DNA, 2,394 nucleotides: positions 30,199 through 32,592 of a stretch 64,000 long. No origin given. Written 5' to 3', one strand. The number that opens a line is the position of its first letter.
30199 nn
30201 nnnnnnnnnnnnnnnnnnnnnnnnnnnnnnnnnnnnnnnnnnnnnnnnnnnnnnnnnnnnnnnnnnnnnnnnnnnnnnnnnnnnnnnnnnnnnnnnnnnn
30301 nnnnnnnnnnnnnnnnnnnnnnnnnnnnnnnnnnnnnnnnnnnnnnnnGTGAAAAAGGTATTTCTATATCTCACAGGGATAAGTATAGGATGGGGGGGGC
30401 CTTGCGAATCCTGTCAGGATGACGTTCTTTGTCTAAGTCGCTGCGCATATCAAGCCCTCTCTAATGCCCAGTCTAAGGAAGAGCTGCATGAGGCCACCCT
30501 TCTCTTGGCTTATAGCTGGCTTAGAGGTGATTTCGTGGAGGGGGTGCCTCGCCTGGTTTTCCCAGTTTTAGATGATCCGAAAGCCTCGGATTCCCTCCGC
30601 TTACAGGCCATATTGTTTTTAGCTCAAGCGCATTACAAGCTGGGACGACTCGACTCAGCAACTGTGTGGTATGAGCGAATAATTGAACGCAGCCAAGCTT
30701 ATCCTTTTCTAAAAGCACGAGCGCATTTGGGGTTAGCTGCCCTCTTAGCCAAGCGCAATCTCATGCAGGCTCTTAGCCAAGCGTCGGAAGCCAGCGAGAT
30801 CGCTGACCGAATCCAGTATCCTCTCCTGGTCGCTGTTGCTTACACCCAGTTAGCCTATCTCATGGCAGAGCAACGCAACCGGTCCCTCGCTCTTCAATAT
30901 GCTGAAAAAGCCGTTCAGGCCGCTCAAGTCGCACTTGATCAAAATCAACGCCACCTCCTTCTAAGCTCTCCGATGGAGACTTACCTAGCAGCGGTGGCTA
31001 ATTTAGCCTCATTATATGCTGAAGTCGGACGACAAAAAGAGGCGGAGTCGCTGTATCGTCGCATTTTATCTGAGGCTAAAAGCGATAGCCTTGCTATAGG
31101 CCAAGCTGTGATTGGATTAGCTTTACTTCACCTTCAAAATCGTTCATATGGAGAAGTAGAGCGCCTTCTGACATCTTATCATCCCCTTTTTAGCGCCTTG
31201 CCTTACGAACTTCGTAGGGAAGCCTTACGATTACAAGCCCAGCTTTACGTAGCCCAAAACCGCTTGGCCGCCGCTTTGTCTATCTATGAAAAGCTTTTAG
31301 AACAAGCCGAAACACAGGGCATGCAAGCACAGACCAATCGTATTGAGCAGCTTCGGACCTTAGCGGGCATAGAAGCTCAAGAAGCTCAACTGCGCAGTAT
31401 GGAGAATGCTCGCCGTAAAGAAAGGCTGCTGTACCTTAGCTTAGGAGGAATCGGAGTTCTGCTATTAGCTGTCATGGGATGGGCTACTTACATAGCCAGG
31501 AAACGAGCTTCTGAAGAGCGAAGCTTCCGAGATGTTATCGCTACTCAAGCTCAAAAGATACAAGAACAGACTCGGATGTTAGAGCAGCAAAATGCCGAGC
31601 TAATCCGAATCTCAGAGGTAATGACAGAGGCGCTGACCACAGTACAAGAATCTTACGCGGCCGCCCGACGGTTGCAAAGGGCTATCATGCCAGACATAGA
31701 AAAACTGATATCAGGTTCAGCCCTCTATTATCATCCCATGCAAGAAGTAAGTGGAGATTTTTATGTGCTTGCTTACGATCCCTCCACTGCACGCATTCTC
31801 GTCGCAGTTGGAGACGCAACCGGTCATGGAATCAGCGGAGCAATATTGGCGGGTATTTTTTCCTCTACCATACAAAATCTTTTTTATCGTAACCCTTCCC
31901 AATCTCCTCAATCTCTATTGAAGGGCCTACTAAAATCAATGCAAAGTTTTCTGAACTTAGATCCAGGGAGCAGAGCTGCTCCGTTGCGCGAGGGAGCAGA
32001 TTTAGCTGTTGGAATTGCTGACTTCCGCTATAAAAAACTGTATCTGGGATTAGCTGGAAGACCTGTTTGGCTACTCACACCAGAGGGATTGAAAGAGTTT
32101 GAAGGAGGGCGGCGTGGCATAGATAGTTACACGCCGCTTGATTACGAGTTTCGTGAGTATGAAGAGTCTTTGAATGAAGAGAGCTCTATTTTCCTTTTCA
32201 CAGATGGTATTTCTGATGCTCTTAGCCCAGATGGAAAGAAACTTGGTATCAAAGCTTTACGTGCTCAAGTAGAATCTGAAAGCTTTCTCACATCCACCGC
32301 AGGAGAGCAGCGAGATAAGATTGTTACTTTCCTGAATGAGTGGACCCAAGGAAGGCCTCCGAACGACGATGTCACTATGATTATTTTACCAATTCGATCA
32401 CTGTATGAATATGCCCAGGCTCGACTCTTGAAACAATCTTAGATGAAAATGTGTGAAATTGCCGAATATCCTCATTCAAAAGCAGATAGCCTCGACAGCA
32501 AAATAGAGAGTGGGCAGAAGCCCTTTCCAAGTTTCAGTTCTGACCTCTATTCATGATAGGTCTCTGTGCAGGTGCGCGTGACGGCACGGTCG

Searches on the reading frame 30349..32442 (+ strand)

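Call 30: search_protein_families(library=ncbifam, proteins=[window:30349-32442:+], max_evalue=0.00001)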
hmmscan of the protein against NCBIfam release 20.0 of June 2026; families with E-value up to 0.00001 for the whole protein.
window:30349-32442:+ (697 aa): 1 family
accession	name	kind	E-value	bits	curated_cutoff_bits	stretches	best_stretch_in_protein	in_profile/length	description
NF038263.1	prot_phos_SiaA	equivalog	7.4e-19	67.7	700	1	383-679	358-654/658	biofilm regulation protein phosphatase SiaA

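Call 31: search_protein_families(library=pfam, proteins=[window:30349-32442:+], max_evalue=0.00001)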
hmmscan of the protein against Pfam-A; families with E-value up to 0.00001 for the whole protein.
window:30349-32442:+ (697 aa): 3 families
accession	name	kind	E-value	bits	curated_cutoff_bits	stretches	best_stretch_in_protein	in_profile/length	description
PF07228.17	SpoIIE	-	4.9e-19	69.5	25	1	481-680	3-189/192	Stage II sporulation protein E (SpoIIE)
PF07719.23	TPR_2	-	7.1e-06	26.2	27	0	90-114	6-30/34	Tetratricopeptide repeat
PF13428.12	TPR_14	-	8.7e-06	26.4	23.5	0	215-249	3-37/44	Tetratricopeptide repeat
